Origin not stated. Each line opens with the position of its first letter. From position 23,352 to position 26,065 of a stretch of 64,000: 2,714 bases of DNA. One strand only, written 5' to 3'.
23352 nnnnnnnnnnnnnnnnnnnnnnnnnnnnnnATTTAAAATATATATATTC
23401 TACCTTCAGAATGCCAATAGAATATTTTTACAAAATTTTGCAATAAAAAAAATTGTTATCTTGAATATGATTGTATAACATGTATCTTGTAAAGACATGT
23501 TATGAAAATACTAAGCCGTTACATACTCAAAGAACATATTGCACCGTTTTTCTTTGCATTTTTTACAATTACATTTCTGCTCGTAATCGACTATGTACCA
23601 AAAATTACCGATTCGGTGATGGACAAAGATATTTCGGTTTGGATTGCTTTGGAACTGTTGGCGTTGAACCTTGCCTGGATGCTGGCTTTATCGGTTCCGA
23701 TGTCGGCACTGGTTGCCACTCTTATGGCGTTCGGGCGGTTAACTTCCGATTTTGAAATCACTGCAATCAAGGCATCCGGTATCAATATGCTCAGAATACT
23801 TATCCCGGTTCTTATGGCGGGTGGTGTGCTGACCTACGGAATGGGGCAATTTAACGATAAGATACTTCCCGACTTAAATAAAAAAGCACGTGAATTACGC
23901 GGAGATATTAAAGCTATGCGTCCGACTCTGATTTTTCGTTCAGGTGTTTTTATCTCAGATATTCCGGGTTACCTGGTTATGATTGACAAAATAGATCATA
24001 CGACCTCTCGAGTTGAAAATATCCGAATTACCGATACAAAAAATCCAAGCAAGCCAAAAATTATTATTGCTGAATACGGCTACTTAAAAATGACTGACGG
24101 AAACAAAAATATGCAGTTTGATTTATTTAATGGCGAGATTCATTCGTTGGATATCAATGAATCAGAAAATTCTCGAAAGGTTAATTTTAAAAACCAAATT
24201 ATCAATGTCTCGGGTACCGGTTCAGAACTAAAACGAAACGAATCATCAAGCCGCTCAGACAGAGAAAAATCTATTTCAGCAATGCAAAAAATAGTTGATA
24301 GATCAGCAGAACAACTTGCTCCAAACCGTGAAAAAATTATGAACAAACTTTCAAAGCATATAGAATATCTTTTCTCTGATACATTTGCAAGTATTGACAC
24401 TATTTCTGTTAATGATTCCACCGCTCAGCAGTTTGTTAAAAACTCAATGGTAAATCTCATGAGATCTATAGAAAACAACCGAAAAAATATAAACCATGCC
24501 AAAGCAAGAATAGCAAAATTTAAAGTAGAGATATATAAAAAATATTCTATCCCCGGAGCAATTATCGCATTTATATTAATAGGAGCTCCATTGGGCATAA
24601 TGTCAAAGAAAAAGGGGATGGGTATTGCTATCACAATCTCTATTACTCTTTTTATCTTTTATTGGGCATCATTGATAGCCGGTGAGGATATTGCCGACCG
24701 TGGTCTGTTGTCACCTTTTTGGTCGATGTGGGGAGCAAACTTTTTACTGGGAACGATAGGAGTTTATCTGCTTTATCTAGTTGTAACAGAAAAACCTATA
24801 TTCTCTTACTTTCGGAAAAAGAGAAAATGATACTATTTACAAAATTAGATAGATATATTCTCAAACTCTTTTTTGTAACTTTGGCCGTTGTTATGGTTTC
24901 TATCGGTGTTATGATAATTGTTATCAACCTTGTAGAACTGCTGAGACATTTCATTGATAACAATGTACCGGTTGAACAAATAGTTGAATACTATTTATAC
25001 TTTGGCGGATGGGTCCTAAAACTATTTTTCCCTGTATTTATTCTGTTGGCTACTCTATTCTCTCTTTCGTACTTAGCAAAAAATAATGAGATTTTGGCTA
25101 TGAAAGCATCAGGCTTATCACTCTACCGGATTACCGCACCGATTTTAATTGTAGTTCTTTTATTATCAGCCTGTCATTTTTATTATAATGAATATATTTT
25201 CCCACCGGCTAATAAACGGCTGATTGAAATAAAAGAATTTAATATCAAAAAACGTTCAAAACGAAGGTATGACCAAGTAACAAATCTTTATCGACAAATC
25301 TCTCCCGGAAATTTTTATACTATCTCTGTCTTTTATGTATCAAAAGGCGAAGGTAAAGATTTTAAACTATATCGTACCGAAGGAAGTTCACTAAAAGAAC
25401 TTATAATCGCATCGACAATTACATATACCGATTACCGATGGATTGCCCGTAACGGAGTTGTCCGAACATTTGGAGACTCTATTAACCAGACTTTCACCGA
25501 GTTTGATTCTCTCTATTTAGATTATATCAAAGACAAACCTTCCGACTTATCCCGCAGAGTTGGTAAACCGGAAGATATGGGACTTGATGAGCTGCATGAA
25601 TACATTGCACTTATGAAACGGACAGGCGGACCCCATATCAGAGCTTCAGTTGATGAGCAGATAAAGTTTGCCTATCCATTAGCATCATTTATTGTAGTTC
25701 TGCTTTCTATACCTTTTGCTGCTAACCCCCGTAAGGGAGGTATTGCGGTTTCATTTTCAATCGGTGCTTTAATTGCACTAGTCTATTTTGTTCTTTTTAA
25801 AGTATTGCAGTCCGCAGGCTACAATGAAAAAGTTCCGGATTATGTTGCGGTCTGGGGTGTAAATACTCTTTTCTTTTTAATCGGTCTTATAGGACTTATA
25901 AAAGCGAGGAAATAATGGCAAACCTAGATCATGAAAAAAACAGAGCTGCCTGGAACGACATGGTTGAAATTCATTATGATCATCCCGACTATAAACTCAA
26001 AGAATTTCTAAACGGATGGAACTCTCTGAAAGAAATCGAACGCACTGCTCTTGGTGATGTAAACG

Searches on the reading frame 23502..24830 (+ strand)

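Call 73: search_protein_families(library=pfam, proteins=[window:23502-24830:+], max_evalue=0.00001)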
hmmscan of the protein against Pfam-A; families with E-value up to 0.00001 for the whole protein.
window:23502-24830:+ (442 aa): 1 family
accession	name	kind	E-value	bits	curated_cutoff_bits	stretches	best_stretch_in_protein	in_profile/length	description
PF03739.19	LptF_LptG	-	2.1e-77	261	27.9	1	6-425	1-352/353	Lipopolysaccharide export system permease LptF/LptG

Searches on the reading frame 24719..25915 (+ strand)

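Call 73: search_protein_families(library=pfam, proteins=[window:24719-25915:+], max_evalue=0.00001)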
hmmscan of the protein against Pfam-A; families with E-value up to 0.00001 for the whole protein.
window:24719-25915:+ (398 aa): 1 family
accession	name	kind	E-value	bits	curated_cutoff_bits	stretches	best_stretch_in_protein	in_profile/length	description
PF03739.19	LptF_LptG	-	9.2e-67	226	27.9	1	45-394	1-352/353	Lipopolysaccharide export system permease LptF/LptG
